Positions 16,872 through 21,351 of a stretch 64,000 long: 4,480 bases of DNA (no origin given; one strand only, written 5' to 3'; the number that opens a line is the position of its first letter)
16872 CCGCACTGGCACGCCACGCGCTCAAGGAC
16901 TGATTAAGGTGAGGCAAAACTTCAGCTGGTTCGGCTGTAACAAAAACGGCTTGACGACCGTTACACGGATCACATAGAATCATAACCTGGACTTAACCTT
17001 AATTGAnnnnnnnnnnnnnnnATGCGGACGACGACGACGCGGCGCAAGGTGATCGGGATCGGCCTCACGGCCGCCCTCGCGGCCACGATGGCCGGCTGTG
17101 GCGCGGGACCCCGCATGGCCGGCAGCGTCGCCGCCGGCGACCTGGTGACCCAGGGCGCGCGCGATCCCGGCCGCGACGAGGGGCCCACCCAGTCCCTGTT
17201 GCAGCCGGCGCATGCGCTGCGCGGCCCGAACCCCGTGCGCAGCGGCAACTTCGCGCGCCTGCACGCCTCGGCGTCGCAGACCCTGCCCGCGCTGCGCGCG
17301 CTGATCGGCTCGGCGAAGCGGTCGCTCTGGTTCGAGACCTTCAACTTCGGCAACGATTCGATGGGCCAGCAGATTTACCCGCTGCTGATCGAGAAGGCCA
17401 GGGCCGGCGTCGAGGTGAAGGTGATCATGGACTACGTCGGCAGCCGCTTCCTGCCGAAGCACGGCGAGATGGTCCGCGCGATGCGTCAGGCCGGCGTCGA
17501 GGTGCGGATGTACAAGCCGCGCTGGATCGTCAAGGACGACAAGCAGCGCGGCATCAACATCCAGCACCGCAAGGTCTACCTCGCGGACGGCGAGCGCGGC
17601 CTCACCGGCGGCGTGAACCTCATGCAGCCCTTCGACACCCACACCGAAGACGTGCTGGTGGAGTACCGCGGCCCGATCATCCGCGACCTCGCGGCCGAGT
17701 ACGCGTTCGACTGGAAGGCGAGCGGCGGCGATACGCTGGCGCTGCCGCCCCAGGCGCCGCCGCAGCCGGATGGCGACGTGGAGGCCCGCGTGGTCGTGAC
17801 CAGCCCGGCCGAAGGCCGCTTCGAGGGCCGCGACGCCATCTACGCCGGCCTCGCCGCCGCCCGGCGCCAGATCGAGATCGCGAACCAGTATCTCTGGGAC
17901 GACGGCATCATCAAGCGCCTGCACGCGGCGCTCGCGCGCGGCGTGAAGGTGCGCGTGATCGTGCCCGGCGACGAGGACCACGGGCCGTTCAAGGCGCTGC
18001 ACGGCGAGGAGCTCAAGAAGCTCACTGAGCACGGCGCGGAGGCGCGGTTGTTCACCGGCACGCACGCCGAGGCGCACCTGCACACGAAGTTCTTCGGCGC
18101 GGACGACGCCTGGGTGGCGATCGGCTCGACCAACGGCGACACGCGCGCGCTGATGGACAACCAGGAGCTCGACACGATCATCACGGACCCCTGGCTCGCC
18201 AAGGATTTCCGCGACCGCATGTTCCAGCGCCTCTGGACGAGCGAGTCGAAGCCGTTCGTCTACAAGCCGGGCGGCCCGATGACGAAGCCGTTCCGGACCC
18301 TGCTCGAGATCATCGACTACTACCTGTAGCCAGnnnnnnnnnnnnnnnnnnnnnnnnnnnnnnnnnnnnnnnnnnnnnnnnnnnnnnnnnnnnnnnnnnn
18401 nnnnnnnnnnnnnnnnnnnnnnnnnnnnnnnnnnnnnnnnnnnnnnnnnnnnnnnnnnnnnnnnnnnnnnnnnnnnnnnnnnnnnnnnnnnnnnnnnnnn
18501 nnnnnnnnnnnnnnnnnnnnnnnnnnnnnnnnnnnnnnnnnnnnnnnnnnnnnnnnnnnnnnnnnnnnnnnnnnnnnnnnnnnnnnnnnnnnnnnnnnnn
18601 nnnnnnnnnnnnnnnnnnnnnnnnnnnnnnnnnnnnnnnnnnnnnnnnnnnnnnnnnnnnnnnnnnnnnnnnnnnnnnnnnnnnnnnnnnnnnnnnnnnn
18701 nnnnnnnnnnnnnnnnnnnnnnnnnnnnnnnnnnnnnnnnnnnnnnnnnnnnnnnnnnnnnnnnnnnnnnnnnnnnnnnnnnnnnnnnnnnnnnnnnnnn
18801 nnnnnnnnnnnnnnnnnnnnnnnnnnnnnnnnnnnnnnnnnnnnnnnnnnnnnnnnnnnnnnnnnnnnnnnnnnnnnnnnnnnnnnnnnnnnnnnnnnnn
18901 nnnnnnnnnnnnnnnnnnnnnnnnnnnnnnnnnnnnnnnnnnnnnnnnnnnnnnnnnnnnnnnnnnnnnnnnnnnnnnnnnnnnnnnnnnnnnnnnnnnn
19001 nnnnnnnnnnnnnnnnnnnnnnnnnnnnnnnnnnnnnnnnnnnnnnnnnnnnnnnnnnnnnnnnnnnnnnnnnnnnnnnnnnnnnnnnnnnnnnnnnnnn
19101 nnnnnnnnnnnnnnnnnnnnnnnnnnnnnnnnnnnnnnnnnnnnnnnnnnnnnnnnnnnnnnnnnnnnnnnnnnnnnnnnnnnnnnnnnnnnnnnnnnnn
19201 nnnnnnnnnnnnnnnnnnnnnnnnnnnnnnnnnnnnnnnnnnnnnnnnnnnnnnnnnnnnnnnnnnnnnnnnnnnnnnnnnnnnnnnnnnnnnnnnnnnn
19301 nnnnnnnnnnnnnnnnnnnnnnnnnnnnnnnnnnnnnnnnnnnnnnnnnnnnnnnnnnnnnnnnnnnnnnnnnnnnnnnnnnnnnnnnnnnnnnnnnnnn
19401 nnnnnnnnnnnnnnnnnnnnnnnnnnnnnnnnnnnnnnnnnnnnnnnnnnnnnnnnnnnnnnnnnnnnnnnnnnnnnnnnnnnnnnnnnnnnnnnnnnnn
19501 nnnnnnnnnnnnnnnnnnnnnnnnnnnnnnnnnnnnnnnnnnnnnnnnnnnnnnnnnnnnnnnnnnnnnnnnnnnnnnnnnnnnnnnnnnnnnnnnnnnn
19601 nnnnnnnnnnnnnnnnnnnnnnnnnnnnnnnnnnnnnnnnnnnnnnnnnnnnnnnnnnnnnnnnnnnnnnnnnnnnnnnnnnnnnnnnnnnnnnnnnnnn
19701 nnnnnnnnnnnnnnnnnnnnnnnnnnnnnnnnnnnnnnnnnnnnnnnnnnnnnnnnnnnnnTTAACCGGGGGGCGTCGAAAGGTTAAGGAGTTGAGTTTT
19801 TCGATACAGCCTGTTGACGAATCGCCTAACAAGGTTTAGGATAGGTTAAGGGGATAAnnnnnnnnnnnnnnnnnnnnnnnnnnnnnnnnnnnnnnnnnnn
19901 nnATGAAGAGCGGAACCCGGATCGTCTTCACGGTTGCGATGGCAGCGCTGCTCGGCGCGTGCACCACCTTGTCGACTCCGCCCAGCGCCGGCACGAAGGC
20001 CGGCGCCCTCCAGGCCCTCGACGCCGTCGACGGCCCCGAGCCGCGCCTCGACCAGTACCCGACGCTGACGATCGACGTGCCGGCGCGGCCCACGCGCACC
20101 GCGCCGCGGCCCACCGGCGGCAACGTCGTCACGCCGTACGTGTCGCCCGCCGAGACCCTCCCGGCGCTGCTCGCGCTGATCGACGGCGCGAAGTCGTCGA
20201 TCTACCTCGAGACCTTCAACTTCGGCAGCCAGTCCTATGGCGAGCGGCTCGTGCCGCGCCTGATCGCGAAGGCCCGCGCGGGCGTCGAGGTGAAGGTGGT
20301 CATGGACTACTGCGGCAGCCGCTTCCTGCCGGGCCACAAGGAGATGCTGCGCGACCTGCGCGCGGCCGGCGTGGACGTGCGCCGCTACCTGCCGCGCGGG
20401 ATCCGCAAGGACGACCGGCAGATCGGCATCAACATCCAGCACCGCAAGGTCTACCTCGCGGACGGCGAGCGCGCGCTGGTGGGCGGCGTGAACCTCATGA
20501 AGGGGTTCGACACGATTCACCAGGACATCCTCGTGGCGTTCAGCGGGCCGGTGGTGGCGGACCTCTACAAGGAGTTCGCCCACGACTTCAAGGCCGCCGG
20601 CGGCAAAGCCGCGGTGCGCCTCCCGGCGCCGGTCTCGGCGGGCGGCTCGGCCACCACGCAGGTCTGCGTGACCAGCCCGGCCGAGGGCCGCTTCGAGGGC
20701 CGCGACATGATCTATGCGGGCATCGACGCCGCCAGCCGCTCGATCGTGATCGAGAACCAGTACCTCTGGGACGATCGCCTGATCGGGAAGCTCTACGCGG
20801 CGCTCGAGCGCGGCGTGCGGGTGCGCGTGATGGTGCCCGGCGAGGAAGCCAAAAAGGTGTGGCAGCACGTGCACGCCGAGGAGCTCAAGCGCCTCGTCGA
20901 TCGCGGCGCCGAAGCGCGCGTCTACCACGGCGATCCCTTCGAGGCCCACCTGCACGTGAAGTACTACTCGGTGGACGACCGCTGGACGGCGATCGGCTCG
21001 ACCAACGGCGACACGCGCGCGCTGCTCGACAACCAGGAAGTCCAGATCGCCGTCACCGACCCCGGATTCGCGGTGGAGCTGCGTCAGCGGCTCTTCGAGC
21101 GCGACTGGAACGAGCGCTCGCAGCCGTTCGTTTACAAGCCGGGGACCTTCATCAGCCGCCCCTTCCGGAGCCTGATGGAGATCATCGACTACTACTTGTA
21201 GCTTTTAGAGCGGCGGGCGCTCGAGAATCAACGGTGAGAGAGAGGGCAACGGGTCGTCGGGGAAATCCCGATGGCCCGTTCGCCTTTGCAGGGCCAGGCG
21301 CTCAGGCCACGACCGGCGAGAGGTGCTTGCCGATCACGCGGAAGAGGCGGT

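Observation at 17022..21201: Three phospholipase-D/HKD paralogs in a row, two as lipoproteins and one divergent and inverted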

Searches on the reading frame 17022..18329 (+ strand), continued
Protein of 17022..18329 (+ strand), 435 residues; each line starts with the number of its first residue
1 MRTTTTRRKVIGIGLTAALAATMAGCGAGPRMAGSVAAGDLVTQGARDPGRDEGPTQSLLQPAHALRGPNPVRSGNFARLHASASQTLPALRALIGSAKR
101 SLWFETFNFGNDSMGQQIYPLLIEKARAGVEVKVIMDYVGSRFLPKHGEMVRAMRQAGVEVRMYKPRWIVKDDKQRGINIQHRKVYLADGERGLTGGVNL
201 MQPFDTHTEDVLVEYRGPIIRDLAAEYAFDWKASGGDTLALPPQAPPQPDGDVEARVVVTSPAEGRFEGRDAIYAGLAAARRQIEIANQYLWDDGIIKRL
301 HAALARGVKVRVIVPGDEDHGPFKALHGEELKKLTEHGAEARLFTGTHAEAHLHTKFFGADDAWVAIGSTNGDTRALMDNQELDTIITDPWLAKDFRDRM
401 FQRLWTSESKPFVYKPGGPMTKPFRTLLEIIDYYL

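Call 96: search_protein_families(library=pfam, proteins=[P0194, P0176], max_evalue=0.001)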
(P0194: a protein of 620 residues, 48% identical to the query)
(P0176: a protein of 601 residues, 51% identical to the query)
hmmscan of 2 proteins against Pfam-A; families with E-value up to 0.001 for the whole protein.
P0194 (620 aa): 9 families
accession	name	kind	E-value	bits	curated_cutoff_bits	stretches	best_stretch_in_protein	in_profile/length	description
PF13091.12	PLDc_2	-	5.8e-33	114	27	2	459-589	3-132/132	PLD-like domain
PF22741.1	PTP-NADK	-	2e-21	76.5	27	1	111-209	29-132/163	DSP-PTPase phosphatase fused to NAD+ Kinase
PF22785.1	Tc-R-P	-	5.1e-11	43.5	27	1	114-209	7-102/106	Polymorphic toxin system, DSP-PTPase phosphatase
PF22784.1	PTP-SAK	-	3e-10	40.8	27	1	121-207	22-108/153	Swiss Army Knife protein, DSP-PTPase phosphatase domain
PF03162.18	Y_phosphatase2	-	1.1e-07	32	27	1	104-226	6-130/165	Tyrosine phosphatase family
PF13350.11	Y_phosphatase3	-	3.5e-07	30.9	22.2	1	119-205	38-147/240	Tyrosine phosphatase family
PF14566.11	PTPlike_phytase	-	1.5e-05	25.5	27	1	135-208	81-155/158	Inositol hexakisphosphate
PF00614.28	PLDc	-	9.4e-05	22.7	21.9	0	364-385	3-24/28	Phospholipase D Active site motif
PF00782.25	DSPc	-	0.0001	22.6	33.5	1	118-222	7-109/133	Dual specificity phosphatase, catalytic domain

P0176 (601 aa): 9 families
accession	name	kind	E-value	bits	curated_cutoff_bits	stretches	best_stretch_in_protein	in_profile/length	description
PF13091.12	PLDc_2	-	1.5e-37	128.8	27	2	441-571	3-132/132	PLD-like domain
PF22741.1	PTP-NADK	-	2.7e-18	66.4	27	1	92-195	27-134/163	DSP-PTPase phosphatase fused to NAD+ Kinase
PF22785.1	Tc-R-P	-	3.4e-11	44.1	27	1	97-194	7-104/106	Polymorphic toxin system, DSP-PTPase phosphatase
PF03162.18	Y_phosphatase2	-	2.1e-09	37.6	27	1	86-234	5-155/165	Tyrosine phosphatase family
PF22784.1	PTP-SAK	-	5.6e-09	36.6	27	1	106-191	24-109/153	Swiss Army Knife protein, DSP-PTPase phosphatase domain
PF00614.28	PLDc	-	1e-07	32.1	21.9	0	347-367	4-24/28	Phospholipase D Active site motif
PF13350.11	Y_phosphatase3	-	1.5e-07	32.1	22.2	1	101-188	37-147/240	Tyrosine phosphatase family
PF00782.25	DSPc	-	2.7e-05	24.4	33.5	1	102-206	8-110/133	Dual specificity phosphatase, catalytic domain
PF14566.11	PTPlike_phytase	-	0.0001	22.9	27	1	118-188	81-152/158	Inositol hexakisphosphate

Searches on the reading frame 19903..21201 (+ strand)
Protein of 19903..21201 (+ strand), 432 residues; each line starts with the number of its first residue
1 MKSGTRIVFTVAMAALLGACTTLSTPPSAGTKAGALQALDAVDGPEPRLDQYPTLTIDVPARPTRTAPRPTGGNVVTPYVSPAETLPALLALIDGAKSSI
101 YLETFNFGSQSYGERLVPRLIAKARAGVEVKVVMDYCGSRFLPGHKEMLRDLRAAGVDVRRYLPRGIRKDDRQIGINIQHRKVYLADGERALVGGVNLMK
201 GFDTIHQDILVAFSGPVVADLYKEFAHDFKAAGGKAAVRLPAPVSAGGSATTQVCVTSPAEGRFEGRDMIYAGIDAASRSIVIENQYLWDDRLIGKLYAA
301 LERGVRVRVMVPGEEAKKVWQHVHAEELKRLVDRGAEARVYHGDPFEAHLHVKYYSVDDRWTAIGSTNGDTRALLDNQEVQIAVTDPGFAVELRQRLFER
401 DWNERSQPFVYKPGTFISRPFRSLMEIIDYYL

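Call 3: search_protein_families(library=pfam, proteins=[window:19903-21201:+], max_evalue=0.01)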
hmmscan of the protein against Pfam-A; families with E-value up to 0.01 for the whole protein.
window:19903-21201:+ (432 aa): 4 families
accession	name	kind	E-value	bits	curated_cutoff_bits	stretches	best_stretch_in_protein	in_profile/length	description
PF13091.12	PLDc_2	-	7.8e-38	129.7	27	2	273-402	4-132/132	PLD-like domain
PF00614.28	PLDc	-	1.3e-08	35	21.9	1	177-201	3-27/28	Phospholipase D Active site motif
PF13090.12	PP_kinase_C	-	0.00057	19.8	25.8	0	280-313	30-63/172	Polyphosphate kinase C-terminal domain 2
PF07894.18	SACK1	-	0.0046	17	21.4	0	180-227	220-267/274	Scaffolding anchor of CK1 domain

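Call 4: search_protein_families(library=ncbifam, proteins=[window:19903-21201:+], max_evalue=0.01)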
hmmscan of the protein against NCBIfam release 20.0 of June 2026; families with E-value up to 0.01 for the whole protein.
window:19903-21201:+ (432 aa): 7 families
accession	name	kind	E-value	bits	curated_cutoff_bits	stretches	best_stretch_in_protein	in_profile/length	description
NF008427.0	PRK11263.1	equivalog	2.7e-34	118.9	281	1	84-398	19-337/409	cardiolipin synthase ClsB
TIGR04265.1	bac_cardiolipin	equivalog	6.1e-31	107.9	290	1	73-401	118-450/483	cardiolipin synthase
NF009107.0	PRK12452.1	equivalog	2.5e-20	72.7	787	1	83-405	149-480/509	cardiolipin synthase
NF038319.1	DISARM_DrmC_I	equivalog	5.5e-17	62.1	133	2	256-397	82-231/236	DISARM system phospholipase D-like protein DrmC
NF010490.0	PRK13912.1-1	equivalog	8.2e-08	32.5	211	1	270-386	35-140/159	nuclease NucT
NF010492.0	PRK13912.1-3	equivalog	0.00011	21.8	297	0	299-389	68-160/178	nuclease NucT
NF006946.0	PRK09428.1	equivalog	0.0039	16.1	314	0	80-138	31-91/451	CDP-diacylglycerol--serine O-phosphatidyltransferase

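Call 95: search_protein_families(library=padloc, proteins=[window:19903-21201:+], max_evalue=0.001)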
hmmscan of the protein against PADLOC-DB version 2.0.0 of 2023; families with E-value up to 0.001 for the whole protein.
window:19903-21201:+ (432 aa): 13 families
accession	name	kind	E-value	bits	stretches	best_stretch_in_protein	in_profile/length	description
PDLC02614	DrmC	-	1.4e-15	55.4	1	273-389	29-140/153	DrmC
PDLC02597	DrmC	-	1.4e-10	39.4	1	290-400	122-235/242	DrmC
PDLC02607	DrmC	-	7.7e-10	36.5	1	291-389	137-242/265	DrmC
PDLC02595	DrmC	-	2.5e-09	35.3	1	88-203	120-234/269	DrmC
PDLC02606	DrmC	-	3e-09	34.9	1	77-199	27-143/182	DrmC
PDLC02609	DrmC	-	5.2e-08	31.1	0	299-398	132-230/241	DrmC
PDLC02585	DrmC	-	5.5e-08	30.7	0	274-397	114-241/253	DrmC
PDLC03922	MkoB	-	3.3e-07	28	1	262-394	308-439/610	-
PDLC02589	DrmC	-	3.5e-06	24.4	0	88-136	114-159/264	DrmC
PDLC02588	DrmC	-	8.2e-06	23.6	0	85-199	105-213/256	DrmC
PDLC02612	DrmC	-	1.4e-05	22.7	0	61-198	70-193/235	DrmC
PDLC02616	DrmC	-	0.00037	18.1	0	85-198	82-184/224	DrmC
PDLC02594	DrmC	-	0.00081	16.9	0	86-199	96-198/240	DrmC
